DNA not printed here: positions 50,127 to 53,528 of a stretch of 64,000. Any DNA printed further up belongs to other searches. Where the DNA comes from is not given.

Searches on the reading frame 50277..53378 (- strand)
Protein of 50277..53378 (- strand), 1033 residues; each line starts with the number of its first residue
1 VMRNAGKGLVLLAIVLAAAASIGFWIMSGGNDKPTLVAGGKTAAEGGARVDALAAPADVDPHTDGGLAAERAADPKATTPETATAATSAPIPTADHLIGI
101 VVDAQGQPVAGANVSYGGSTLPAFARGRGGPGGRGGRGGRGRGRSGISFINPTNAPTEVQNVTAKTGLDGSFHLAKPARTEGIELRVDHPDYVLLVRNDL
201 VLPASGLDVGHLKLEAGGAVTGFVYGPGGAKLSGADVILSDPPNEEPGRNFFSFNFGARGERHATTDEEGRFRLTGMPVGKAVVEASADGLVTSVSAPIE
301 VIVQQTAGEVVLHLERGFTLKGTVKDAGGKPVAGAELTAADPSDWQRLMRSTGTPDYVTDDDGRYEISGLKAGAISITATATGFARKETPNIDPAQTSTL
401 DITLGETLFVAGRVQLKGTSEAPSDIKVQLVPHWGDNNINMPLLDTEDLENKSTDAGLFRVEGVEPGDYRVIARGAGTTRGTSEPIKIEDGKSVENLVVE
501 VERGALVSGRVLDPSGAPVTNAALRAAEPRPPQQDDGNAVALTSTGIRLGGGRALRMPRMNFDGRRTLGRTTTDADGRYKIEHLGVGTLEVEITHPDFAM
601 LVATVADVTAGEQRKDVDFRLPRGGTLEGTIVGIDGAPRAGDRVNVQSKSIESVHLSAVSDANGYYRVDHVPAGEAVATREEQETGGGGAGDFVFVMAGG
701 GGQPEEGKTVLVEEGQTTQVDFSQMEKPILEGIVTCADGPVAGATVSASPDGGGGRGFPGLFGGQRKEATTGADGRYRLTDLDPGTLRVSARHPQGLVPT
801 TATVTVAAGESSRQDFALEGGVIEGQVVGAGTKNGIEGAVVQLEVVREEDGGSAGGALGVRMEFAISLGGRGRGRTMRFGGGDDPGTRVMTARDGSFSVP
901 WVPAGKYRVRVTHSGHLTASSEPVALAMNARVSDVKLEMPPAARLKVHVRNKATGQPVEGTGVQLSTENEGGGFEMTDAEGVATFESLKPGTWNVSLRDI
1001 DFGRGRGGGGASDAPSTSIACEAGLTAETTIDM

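Call 63: search_protein_families(library=pfam, proteins=[window:50277-53378:-], max_evalue=0.001)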
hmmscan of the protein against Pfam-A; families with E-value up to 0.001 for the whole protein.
window:50277-53378:- (1033 aa): 12 families
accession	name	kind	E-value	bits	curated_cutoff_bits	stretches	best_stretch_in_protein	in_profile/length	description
PF13620.12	CarboxypepD_reg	-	1.4e-83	275.7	32.3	7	319-404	1-81/82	Carboxypeptidase regulatory-like domain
PF13715.12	CarbopepD_reg_2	-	1.2e-27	96.2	32.2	1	321-404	2-76/88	CarboxypepD_reg-like domain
PF17210.9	SdrD_B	-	7.3e-21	74.9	29.7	0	767-809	40-82/112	SdrD B-like domain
PF17802.7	SpaA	-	9.6e-17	61.4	23.1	0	947-995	5-56/91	Prealbumin-like fold domain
PF02369.22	Big_1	-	1.7e-12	47.7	34.9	1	318-383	19-82/93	Bacterial Ig-like domain (group 1)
PF10670.15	DUF4198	-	3.3e-11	44.1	34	0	948-997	150-205/209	Domain of unknown function (DUF4198)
PF14686.12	fn3_3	-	2.8e-07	30.7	24.4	0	770-811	30-72/75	Polysaccharide lyase family 4, domain II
PF09430.16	EMC7_beta-sandw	-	1.5e-06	28.9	26.6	0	888-916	22-50/122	ER membrane protein complex subunit 7, beta-sandwich domain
PF00775.27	Dioxygenase_C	-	3.8e-06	26.9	27.3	0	318-378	30-99/182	Dioxygenase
PF24025.1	Ig_DR_A0283-like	-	1.4e-05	25.8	27.1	0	944-996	8-61/102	DR_A0283-like, Ig-like domain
PF11974.14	bMG3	-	0.00012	22.4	34.9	0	944-988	14-59/103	Bacterial alpha-2-macroglobulin MG3 domain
PF15976.11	CooC_C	-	0.00032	21.1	29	0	97-115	19-37/93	CS1-pili formation C-terminal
